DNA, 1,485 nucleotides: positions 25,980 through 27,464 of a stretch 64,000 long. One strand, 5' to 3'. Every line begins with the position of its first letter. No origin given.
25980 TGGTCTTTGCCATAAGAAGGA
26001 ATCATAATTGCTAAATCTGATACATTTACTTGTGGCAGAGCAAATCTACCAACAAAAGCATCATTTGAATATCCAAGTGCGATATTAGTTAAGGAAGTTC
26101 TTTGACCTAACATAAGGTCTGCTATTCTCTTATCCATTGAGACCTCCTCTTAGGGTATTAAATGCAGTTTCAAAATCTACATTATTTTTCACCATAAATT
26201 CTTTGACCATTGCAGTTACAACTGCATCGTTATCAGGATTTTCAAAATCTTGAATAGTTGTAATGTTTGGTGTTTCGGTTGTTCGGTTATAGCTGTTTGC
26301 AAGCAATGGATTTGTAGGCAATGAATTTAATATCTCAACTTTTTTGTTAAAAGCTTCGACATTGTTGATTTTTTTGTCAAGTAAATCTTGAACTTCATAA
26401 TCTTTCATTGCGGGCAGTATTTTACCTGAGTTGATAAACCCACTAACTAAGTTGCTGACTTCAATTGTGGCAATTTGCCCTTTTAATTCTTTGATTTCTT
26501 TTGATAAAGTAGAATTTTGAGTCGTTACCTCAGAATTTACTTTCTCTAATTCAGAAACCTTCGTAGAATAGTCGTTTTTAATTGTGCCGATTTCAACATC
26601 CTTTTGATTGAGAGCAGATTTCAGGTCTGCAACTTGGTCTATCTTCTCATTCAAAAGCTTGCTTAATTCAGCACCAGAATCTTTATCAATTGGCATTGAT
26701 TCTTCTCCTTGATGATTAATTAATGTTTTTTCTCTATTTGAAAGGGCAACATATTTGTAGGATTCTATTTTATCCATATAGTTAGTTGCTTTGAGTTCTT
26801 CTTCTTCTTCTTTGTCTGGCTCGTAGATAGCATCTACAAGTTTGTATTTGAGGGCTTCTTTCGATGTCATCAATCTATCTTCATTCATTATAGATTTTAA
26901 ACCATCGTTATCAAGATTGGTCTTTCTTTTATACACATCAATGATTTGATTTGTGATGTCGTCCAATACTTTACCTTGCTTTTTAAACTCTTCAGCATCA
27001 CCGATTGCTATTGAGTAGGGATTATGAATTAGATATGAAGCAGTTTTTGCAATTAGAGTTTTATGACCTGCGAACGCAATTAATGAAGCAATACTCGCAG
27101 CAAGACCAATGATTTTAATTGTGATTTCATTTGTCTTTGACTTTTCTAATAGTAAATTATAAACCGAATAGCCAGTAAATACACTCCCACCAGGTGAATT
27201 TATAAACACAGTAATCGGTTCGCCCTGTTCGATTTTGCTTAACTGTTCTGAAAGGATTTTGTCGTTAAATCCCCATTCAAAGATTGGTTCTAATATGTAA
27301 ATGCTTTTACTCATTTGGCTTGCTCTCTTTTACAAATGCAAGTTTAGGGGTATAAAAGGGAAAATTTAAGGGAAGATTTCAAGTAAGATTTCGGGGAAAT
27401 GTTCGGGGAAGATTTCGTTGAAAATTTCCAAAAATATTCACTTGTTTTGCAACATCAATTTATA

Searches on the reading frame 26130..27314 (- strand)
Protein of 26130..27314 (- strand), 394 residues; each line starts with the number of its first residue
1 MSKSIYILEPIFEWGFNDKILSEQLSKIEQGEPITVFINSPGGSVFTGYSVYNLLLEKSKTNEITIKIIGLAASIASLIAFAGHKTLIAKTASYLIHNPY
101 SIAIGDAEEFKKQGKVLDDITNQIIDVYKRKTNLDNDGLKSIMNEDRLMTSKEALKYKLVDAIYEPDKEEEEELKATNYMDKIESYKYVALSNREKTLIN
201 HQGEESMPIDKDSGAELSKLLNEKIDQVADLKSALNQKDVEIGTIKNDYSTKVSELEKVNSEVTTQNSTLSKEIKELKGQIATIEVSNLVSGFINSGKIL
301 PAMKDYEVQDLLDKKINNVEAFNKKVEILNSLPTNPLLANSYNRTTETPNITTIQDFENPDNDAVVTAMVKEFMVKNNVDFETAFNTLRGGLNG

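Call 94: search_protein_families(library=phrogs, proteins=[window:26130-27314:-], max_evalue=0.00001)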
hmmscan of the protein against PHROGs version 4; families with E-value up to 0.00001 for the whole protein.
window:26130-27314:- (394 aa): 10 families
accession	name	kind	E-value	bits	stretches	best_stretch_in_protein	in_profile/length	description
phrog_94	-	head and packaging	3.8e-46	159.8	1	14-318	100-389/622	head maturation protease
phrog_2976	-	head and packaging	8.6e-44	151.8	1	5-338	23-362/394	head maturation protease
phrog_133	-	head and packaging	3.8e-40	139.2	1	4-257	21-273/668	head maturation protease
phrog_3348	-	unknown function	4.5e-37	129.3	1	4-351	39-371/386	-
phrog_1684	-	head and packaging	1.4e-35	124.1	1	14-232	54-276/284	head maturation protease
phrog_53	-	head and packaging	3.8e-19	70.3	1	23-249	109-364/583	head maturation protease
phrog_1827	-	other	4.8e-15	56.4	1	21-173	42-191/202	ATP-dependent protease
phrog_23753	-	head and packaging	1.3e-14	55.5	1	24-264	33-263/298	head maturation protease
phrog_13984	-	unknown function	1e-10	42.8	1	4-93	33-120/123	-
phrog_33547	-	unknown function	3.7e-10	40.3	1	23-155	22-150/357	-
